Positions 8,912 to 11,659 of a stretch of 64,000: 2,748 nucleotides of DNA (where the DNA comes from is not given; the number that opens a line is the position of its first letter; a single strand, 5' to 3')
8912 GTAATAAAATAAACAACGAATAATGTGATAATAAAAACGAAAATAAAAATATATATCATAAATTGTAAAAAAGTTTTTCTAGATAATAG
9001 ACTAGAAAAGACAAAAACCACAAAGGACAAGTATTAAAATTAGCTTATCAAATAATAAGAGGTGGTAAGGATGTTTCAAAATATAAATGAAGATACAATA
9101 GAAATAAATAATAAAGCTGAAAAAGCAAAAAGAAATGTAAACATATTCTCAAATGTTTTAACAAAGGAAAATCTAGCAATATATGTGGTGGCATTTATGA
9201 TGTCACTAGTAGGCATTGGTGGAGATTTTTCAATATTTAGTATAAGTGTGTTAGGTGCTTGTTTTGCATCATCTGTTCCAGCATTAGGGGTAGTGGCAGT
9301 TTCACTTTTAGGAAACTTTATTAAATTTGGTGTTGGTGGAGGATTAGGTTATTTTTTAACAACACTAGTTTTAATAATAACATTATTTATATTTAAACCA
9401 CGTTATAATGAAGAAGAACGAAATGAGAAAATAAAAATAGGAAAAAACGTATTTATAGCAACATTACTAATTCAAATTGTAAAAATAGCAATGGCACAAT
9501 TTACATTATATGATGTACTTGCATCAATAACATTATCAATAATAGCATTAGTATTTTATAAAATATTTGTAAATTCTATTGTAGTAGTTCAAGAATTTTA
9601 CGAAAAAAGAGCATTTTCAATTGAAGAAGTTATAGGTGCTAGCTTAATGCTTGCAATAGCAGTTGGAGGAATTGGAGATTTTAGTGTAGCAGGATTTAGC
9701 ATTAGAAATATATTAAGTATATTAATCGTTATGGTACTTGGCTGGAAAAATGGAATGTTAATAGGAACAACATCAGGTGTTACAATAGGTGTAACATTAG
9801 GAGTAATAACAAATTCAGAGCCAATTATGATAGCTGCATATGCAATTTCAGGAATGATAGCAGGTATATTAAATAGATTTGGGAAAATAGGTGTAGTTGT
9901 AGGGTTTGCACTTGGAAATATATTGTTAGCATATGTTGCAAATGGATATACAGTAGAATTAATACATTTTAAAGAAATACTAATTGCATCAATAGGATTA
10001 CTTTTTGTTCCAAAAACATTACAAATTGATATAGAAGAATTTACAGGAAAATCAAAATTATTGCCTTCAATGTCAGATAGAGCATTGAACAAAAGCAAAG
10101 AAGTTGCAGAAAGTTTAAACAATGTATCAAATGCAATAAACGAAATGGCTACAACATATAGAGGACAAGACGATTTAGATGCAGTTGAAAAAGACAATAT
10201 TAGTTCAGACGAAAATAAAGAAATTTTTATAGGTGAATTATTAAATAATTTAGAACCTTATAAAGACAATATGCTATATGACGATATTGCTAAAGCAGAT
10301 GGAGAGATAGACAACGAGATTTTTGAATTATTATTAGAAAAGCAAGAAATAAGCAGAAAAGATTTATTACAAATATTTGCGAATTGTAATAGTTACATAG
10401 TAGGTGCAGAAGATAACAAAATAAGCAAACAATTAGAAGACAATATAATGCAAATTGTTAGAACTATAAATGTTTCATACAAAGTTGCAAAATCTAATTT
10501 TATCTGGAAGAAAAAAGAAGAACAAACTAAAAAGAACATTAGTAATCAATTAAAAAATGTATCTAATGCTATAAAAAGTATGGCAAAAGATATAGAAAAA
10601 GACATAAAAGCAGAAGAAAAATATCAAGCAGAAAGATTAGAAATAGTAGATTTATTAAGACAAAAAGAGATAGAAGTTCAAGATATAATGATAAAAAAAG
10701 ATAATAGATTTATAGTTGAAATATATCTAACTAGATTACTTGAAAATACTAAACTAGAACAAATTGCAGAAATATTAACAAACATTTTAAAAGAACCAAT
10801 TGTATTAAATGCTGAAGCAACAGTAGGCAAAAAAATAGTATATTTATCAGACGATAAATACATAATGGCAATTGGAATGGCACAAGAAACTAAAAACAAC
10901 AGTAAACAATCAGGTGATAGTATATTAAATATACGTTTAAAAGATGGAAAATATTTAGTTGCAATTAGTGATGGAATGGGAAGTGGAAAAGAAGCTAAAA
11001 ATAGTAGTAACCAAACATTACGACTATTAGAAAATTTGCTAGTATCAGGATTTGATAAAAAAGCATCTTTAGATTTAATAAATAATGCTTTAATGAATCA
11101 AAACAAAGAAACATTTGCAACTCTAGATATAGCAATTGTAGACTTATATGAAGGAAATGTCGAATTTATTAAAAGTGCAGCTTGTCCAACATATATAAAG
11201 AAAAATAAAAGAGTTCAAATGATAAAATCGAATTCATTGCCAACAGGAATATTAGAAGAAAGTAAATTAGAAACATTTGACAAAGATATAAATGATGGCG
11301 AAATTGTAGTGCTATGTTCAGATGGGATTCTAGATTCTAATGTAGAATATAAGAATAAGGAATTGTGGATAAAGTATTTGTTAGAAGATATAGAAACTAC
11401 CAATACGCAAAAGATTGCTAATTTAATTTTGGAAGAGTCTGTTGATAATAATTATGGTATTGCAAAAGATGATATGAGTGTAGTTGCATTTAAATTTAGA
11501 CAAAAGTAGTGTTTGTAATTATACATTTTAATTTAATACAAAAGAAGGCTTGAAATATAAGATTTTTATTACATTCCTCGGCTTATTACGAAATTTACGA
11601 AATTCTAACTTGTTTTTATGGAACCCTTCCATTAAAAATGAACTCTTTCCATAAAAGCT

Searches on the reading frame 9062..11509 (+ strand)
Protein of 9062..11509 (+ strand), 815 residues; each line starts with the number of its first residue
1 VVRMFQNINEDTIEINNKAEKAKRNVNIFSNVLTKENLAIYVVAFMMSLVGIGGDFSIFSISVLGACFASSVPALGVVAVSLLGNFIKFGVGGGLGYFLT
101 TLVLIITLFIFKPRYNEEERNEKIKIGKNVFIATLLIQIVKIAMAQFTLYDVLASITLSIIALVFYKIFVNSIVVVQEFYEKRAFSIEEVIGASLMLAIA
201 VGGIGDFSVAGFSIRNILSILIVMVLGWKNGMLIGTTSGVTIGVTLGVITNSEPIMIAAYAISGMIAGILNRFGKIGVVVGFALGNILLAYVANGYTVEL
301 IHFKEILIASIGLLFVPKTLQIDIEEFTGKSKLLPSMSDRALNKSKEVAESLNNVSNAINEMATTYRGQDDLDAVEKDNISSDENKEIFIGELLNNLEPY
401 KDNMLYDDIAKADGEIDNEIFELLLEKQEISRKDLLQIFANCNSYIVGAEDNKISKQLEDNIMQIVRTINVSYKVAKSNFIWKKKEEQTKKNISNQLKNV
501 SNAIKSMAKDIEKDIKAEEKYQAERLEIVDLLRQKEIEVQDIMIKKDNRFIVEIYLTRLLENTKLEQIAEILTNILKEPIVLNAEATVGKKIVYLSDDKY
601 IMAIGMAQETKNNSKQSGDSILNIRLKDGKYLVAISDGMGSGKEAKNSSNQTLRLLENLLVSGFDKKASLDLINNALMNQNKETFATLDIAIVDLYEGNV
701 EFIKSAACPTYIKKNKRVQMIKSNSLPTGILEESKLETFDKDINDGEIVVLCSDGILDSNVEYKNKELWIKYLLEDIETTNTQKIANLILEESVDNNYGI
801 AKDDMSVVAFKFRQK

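Call 16: search_protein_families(library=pfam, proteins=[window:9062-11509:+], max_evalue=0.00001)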
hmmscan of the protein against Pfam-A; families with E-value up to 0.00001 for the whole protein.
window:9062-11509:+ (815 aa): 2 families
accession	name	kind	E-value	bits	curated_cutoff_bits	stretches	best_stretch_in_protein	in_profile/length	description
PF19732.4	SpoIIE_N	-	3.7e-36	125.3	27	2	14-374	21-376/605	Stage II sporulation protein E N-terminal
PF07228.17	SpoIIE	-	1.1e-25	91.2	25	1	628-812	2-191/192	Stage II sporulation protein E (SpoIIE)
